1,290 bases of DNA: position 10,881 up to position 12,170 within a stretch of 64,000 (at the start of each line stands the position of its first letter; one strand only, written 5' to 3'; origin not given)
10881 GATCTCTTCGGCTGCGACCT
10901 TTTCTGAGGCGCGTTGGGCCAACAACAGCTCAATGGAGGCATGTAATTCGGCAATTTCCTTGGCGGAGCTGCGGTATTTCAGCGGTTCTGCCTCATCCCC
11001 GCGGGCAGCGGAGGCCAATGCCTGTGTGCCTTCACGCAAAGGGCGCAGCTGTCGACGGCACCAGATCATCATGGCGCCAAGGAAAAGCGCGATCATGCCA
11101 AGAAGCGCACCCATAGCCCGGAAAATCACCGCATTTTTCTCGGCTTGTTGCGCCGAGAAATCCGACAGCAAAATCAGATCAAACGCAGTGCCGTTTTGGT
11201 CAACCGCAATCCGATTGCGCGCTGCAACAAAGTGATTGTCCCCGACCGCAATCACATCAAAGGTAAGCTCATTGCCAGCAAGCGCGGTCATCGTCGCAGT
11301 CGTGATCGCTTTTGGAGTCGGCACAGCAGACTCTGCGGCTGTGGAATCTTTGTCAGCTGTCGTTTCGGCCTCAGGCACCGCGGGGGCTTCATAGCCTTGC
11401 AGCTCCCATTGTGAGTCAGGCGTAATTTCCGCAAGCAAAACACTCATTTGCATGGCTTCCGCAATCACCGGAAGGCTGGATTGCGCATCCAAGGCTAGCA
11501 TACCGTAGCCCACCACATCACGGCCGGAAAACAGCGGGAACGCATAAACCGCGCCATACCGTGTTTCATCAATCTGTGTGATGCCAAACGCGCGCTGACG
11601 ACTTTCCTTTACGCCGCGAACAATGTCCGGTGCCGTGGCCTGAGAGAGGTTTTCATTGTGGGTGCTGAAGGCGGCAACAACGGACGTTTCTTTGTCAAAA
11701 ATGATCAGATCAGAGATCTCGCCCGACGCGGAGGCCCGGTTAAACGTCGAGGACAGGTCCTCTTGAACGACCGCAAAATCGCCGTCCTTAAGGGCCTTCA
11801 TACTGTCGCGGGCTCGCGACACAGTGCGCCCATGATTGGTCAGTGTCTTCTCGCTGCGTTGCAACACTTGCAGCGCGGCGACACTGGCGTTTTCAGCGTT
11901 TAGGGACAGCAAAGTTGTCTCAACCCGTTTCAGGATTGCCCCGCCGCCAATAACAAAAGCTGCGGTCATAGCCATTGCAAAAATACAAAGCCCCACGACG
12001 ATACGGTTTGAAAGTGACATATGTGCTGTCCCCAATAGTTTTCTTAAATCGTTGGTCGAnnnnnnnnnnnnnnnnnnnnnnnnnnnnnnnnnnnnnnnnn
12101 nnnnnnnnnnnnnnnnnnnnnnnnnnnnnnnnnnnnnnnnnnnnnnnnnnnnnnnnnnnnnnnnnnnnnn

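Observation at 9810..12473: Secreted rhodanese plus orphan chemoreceptor beside a sulfite dehydrogenase: candidate sulfur-taxis system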

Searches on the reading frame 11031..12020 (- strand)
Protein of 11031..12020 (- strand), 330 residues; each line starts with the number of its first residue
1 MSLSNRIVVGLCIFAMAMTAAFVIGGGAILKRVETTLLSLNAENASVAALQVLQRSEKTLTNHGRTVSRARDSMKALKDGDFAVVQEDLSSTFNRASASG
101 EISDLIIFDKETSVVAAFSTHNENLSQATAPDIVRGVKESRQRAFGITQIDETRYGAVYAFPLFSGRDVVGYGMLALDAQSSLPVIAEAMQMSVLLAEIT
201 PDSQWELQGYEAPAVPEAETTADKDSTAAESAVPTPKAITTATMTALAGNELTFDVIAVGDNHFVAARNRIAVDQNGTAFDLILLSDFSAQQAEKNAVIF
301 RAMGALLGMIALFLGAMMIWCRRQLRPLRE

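Call 9: find_homologous_proteins(query=window:11031-12020:-, max_evalue=0.001)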
Query window:11031-12020:- (330 aa): 2 proteins with E <= 0.001 among 8000 candidates.
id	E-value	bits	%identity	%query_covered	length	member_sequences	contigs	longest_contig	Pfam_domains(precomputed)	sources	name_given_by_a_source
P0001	1.4e-180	617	95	93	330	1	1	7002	-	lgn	-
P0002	2.6e-30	124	73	28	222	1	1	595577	PF00581.26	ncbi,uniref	ncbi:MAG: rhodanese-like domain-containing protein [Shimia sp.]|uniref:rhodanese-like domain-contain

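Call 11: find_encoding_contigs(protein=P0002, flank=10000, max_places=4)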
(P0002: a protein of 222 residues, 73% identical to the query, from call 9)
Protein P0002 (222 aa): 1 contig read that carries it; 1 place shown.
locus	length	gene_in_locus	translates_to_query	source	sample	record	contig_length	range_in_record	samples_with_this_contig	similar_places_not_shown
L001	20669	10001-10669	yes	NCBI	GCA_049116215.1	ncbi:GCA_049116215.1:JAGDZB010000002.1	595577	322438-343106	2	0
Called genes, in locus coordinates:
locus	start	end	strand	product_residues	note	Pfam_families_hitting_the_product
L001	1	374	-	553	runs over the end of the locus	PF00091:Tubulin, PF12327:FtsZ_C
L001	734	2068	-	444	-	PF11104:PilM_2 (faint), PF02491:SHS2_FTSA, PF06723:MreB_Mbl, PF14450:FtsA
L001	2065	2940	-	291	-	PF08478:POTRA_1, PF03799:FtsQ_DivIB_C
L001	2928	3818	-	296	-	PF01820:Dala_Dala_lig_N, PF07478:Dala_Dala_lig_C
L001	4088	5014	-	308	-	PF01565:FAD_binding_4, PF02873:MurB_C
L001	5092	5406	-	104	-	-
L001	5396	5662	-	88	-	PF10658:DUF2484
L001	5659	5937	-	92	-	PF10658:DUF2484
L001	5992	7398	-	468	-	PF01225:Mur_ligase, PF08245:Mur_ligase_M, PF02875:Mur_ligase_C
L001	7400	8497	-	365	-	PF03033:Glyco_transf_28, PF04101:Glyco_tran_28_C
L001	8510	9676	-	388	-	PF01098:FTSW_RODA_SPOVE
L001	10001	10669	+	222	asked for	PF00581:Rhodanese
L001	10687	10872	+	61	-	-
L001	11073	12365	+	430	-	PF00174:Oxidored_molyb, PF03404:Mo-co_dimer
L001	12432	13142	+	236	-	PF00034:Cytochrom_C (weak)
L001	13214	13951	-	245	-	-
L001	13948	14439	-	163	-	PF04542:Sigma70_r2, PF22029:PhyR_sigma2, PF08281:Sigma70_r4_2, PF04545:Sigma70_r4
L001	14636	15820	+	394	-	PF00890:FAD_binding_2 (faint), PF03486:HI0933_like, PF07992:Pyr_redox_2 (faint), PF22780:HI0933_like_1st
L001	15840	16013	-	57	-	-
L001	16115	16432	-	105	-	PF02482:Ribosomal_S30AE (weak)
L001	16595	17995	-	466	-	PF08245:Mur_ligase_M, PF02875:Mur_ligase_C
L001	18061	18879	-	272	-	-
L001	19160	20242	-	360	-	PF10555:MraY_sig1 (weak), PF00953:Glycos_transf_4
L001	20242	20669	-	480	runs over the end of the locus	PF01225:Mur_ligase (faint), PF08245:Mur_ligase_M, PF02875:Mur_ligase_C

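Call 12: find_encoding_contigs(protein=P0001, flank=10000, max_places=4)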
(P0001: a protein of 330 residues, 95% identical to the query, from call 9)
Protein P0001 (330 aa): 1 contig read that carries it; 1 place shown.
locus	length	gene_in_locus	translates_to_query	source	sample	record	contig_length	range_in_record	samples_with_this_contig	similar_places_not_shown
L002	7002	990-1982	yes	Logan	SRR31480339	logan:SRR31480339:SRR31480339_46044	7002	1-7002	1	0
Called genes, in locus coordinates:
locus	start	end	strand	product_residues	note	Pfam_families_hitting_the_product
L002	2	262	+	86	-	?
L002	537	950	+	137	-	PF00581:Rhodanese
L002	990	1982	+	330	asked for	-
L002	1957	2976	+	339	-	PF18947:HAMP_2 (faint), PF00015:MCPsignal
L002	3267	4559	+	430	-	PF00174:Oxidored_molyb, PF03404:Mo-co_dimer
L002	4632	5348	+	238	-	PF00034:Cytochrom_C (weak)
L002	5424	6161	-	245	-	-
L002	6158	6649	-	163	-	PF04542:Sigma70_r2, PF22029:PhyR_sigma2, PF08281:Sigma70_r4_2, PF04545:Sigma70_r4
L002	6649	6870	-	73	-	-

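Call 20: search_protein_representatives(protein=window:11130-11933:-)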
Query: 268 residues. Proteins with E-value up to 0.001 (for the whole library): 45; up to 1e-10: 23; up to 1e-30: 8. The best 45 are listed.
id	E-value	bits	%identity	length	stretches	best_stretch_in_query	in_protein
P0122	4.8e-117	405.8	78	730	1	1-268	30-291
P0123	1.0e-52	195.3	44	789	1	1-263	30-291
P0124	1.5e-48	181.7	40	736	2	1-266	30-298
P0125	1.6e-41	158.7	38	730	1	2-266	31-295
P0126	3.2e-40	154.5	36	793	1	1-267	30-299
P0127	2.2e-35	138.6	38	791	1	3-268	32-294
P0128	1.6e-33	132.5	33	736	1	1-264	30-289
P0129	3.9e-31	124.7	41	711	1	1-183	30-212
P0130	2.9e-29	118.6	33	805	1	1-266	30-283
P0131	5.7e-28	114.4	31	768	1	1-262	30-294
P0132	5.7e-27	111.1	32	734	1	3-263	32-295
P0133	5.1e-26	108.0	32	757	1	2-266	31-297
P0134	2.9e-23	99.0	33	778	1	3-263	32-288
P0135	6.1e-22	94.6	31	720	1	1-268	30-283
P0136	1.8e-19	86.6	29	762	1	1-266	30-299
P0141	1.5e-13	67.2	30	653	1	6-169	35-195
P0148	2.5e-08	50.1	35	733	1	11-163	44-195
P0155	1.8e-05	40.8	29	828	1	36-158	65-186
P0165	5.7e-04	35.9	26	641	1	36-232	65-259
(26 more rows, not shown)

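Call 36: predict_structure(alignment_id=A2)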
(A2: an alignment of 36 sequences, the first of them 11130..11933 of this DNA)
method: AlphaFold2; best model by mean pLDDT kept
length: 268 residues; sequences in the alignment: 36
mean_pLDDT: 92.7   pTM: 0.86
mean pLDDT of the five models: 92.7, 92.0, 91.6, 91.5, 90.5
residues with pLDDT >= 90: 224; 70-90: 31; 50-70: 13; < 50: 0
segments of 3 or more residues with pLDDT < 50: none
pLDDT, mean of each block of 10 residues (from residue 1): 89 92 95 98 98 98 97 97 97 88 97 97 94 98 98 95 95 93 84 62 85 90 89 95 92 95 93
secondary structure, 60 per line:
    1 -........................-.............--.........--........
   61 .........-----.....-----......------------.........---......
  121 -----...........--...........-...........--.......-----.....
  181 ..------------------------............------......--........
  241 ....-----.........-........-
elements in order: H2-25 H27-39 H42-50 H53-69 E75-79 E85-90 H103-111 E115-120 E126-136 E139-149 H151-161 E164-170 E176-182 H207-218 E225-230 E233-244 E250-258 H260-267

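Call 40: fold_search(model_id=the predicted structure, library=pdb)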
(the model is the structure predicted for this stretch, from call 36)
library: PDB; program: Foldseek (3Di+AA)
matches with E <= 10: 1075; with E <= 0.001: 113
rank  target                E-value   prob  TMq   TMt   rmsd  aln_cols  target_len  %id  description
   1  9kp3_A                2.7e-07  1.00  0.40  0.38  10.3       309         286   15  Ligand binding domain of Pseudomonas Aeruginosa PAO1 chemoreceptor TlpQ in complex with MHF (released 2025-11-26)
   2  6ioq                  2.9e-07  1.00  0.47  0.52  10.4       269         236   10  The ligand binding domain of Mlp24 with glycine (released 2019-03-06)
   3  6fu4_B                2.9e-07  1.00  0.39  0.37  10.5       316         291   14  Ligand binding domain (LBD) of the p. aeruginosa histamine receptor TlpQ (released 2018-05-16)
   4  6iop_B                2.9e-07  1.00  0.33  0.36  13.2       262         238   13  The ligand binding domain of Mlp24 (released 2019-03-20)
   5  6ios                  3.4e-07  1.00  0.46  0.50   9.6       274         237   11  The ligand binding domain of Mlp24 with proline (released 2019-03-06)
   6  6ior_A                4.1e-07  1.00  0.34  0.36  14.0       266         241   14  The ligand binding domain of Mlp24 with asparagine (released 2019-03-20)
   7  4xmr_B                4.4e-07  1.00  0.37  0.38  10.3       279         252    8  Crystal structure of the sensory domain of the Campylobacter jejuni chemoreceptor Tlp3 (CcmL) with isoleucine bound. (released 2015-11-04)
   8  6iop_A                4.7e-07  1.00  0.33  0.36  13.7       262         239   12  The ligand binding domain of Mlp24 (released 2019-03-20)
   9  3lid_A                5.6e-07  1.00  0.39  0.38  11.4       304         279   11  Crystal Structure of the extracellular domain of the putative histidine kinase vpHK1S-Z8 (released 2010-05-05)
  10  6iot_B                6.3e-07  1.00  0.43  0.46  10.2       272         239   11  The ligand binding domain of Mlp24 with arginine (released 2019-03-20)
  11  5ltx_A                7.5e-07  1.00  0.38  0.40  10.5       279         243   10  LIGAND BINDING DOMAIN OF PSEUDOMONAS AERUGINOSA PAO1 AMINO ACID CHEMORECEPTOR PCTA IN COMPLEX WITH L-MET (released 2017-09-20)
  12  4jgo_A                8.5e-07  1.00  0.38  0.47   7.8       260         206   12  The crystal structure of sporulation kinase d sensor domain from Bacillus subtilis subsp. (released 2013-05-15)
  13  4xmq_A                8.5e-07  1.00  0.36  0.38   9.7       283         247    9  Crystal structure of the sensory domain of the Campylobacter jejuni chemoreceptor Tlp3 (CcmL) (released 2015-11-04)
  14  6ior_C                8.5e-07  1.00  0.34  0.36  14.4       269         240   14  The ligand binding domain of Mlp24 with asparagine (released 2019-03-20)
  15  6w3r_B                9.0e-07  1.00  0.36  0.38  10.4       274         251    8  Crystal structure of ligand-binding domain of Campylobacter jejuni chemoreceptor Tlp3 in complex with 3-methylisoleuci (released 2020-05-20)
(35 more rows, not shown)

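Call 51: search_protein_families(library=pfam, alignment_id=A3, max_evalue=1)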
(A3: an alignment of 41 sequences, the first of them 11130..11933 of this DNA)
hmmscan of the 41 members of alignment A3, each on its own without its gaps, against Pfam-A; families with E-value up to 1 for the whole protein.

A. member 1, window:11130-11933:- (268 aa): 1 family
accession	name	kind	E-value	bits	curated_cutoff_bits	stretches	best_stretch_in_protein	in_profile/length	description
PF14827.12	dCache_3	-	0.0014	18.7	25.7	2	15-100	10-97/239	Double sensory domain of two-component sensor kinase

B. families by the number of members that match (of 41 scanned): 46 families (the first 25 are shown)
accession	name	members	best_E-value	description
PF14827.12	dCache_3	39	2.2e-17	Double sensory domain of two-component sensor kinase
PF02743.24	dCache_1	21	1.2e-12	Cache domain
PF08448.16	PAS_4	13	0.0012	PAS fold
PF05228.19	CHASE4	7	2.3e-06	CHASE4 domain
PF16736.11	sCache_like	5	0.00071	Single Cache-like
PF23846.1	Cache_WalK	4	3.9e-07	WalK sensor protein kinase Chache domain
PF17203.10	sCache_3_2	3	0.0024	Single cache domain 3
PF17152.10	CHASE8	3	0.026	Periplasmic sensor domain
PF18719.7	ArlS_N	1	5.1e-07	ArlS sensor domain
PF12282.15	GAF_PdtaS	1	0.0019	Histidine kinase PdtaS, GAF domain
PF25334.1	C2_GRDP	1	0.0027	C2 domain of glycine-rich domain-containing protein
PF13185.12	GAF_2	1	0.0087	GAF domain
PF25386.1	Chromo_SEND1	1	0.01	Single-strand DNA endonuclease 1, chromo domain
PF11061.14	Tsr0524-like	1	0.012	Cytochrome b6f, subunit Tsr0524-like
PF06258.17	Mito_fiss_Elm1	1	0.017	Mitochondrial fission ELM1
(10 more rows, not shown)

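Call 70: find_encoding_contigs(protein=P0130, flank=3000, max_places=2)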
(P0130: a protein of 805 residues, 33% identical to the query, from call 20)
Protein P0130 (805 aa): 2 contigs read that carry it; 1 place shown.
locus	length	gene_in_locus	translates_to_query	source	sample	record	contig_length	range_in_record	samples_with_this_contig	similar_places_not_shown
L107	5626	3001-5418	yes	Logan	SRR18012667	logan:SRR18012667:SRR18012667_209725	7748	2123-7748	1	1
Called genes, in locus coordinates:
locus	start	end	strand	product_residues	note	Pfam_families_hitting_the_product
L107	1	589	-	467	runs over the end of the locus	PF00282:Pyridoxal_deC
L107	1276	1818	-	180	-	PF02153:PDH_N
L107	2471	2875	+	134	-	PF00581:Rhodanese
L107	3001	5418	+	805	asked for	PF18947:HAMP_2 (weak), PF00015:MCPsignal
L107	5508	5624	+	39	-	?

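Call 72: find_encoding_contigs(protein=P0136, flank=2500, max_places=1)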
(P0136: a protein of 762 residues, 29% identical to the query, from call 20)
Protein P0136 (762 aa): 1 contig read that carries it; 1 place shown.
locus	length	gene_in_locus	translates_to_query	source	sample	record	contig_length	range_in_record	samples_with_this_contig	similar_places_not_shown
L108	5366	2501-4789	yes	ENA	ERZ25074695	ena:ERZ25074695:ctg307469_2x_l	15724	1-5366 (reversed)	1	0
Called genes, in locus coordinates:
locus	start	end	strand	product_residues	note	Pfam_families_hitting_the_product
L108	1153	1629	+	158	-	PF00072:Response_reg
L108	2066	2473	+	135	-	PF00581:Rhodanese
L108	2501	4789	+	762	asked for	PF00672:HAMP (faint), PF00015:MCPsignal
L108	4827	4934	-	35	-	-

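Call 73: find_encoding_contigs(protein=P0141, flank=2500, max_places=1)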
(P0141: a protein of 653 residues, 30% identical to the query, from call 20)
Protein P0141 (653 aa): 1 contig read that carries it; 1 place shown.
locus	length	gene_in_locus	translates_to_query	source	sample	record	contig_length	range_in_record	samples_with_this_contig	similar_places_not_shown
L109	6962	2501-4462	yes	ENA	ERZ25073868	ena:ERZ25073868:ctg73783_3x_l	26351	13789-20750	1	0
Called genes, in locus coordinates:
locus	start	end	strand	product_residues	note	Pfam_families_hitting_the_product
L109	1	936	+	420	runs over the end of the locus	PF01794:Ferric_reduct, PF08022:FAD_binding_8, PF00175:NAD_binding_1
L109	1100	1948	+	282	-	PF13340:DUF4096, PF01609:DDE_Tnp_1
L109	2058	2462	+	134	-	PF00581:Rhodanese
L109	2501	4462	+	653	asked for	PF00672:HAMP (faint), PF00015:MCPsignal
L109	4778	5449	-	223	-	PF00226:DnaJ (weak)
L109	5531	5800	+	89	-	PF01722:BolA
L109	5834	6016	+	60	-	-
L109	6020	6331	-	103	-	-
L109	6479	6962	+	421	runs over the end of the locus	-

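Call 74: find_encoding_contigs(protein=P0148, flank=2500, max_places=1)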
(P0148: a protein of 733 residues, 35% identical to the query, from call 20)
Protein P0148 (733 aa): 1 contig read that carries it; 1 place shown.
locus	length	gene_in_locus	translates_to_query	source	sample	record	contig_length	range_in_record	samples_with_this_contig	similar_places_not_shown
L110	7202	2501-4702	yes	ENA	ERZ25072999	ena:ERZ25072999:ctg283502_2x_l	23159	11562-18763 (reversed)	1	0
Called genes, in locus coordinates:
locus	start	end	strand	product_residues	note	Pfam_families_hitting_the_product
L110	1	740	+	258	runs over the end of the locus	PF01261:AP_endonuc_2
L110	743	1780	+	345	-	PF01408:GFO_IDH_MocA, PF03807:F420_oxidored (faint), PF22725:GFO_IDH_MocA_C3, PF02894:GFO_IDH_MocA_C (faint)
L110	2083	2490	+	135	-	PF00581:Rhodanese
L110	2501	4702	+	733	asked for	PF00015:MCPsignal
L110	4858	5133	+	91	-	PF01527:HTH_Tnp_1, PF13518:HTH_28 (weak)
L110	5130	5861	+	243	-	PF13276:HTH_21, PF00665:rve, PF24764:rva_4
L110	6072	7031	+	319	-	PF13276:HTH_21, PF00665:rve, PF24764:rva_4 (faint), PF13683:rve_3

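Call 75: find_encoding_contigs(protein=P0155, flank=2500, max_places=1)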
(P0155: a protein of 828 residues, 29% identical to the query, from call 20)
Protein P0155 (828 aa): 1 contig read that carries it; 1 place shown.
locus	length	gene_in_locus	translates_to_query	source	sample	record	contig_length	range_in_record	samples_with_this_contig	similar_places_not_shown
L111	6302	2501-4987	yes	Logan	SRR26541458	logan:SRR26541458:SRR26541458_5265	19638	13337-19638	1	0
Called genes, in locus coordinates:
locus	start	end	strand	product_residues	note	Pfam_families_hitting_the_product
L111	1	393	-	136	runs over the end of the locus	PF10000:ACT_3, PF13840:ACT_7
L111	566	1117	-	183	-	PF10698:DUF2505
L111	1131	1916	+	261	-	PF10127:RlaP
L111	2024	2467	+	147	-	PF00581:Rhodanese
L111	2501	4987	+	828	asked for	PF14827:dCache_3 (weak), PF00672:HAMP, PF01627:Hpt, PF02518:HATPase_c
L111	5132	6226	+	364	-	PF00781:DAGK_cat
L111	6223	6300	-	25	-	?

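Call 76: find_encoding_contigs(protein=P0165, flank=2500, max_places=1)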
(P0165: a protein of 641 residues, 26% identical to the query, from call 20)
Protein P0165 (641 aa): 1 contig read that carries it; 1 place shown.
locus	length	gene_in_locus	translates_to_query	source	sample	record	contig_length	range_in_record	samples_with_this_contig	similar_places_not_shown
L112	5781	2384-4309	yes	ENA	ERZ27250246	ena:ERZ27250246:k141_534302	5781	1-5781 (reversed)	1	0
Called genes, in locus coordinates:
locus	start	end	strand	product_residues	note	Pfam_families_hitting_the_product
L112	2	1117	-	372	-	?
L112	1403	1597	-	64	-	-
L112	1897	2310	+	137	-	PF00581:Rhodanese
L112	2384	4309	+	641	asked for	PF00672:HAMP (faint), PF00015:MCPsignal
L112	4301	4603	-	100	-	-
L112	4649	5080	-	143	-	-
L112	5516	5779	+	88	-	?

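Call 78: find_homologous_proteins(query=A3, max_evalue=0.00001)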
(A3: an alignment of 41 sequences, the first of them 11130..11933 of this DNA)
Query A3 (41 sequences) (268 aa, profile of the alignment): 2 proteins with E <= 0.00001 among 8000 candidates.
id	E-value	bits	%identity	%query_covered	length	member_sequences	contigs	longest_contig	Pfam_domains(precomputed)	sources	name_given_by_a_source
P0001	2.2e-55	206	95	100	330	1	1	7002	-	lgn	-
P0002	4.5e-15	74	73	35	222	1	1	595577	PF00581.26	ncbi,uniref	ncbi:MAG: rhodanese-like domain-containing protein [Shimia sp.]|uniref:rhodanese-like domain-contain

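Call 79: search_protein_families(library=pfam, alignment_id=A2, max_evalue=0.001)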
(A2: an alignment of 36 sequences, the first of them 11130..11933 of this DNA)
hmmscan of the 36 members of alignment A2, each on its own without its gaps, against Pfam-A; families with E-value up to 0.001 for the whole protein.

A. member 1, window:11130-11933:- (268 aa): 0 families

B. families by the number of members that match (of 36 scanned): 13 families
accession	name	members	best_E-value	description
PF00015.26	MCPsignal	34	2.7e-49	Methyl-accepting chemotaxis protein (MCP) signalling domain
PF00672.30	HAMP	21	4.3e-13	HAMP domain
PF14827.12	dCache_3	17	7.1e-13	Double sensory domain of two-component sensor kinase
PF18947.5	HAMP_2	17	3.6e-10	HAMP domain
PF02743.24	dCache_1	3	4.2e-07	Cache domain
PF06103.16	DUF948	2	2.3e-05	Bacterial protein of unknown function (DUF948)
PF02518.31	HATPase_c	1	1.6e-13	Histidine kinase-, DNA gyrase B-, and HSP90-like ATPase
PF01627.28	Hpt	1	4e-10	Hpt domain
PF20651.3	EXOC6_Sec15_N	1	5.6e-05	Exocyst complex component EXOC6/Sec15, N-terminal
PF16454.10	PI3K_P85_iSH2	1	0.00037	Phosphatidylinositol 3-kinase regulatory subunit P85 inter-SH2 domain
PF08448.16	PAS_4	1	0.00038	PAS fold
PF25547.1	WXG100_2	1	0.00051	WXG100 like domain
PF20155.4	TMP_3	1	0.00084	Tape measure protein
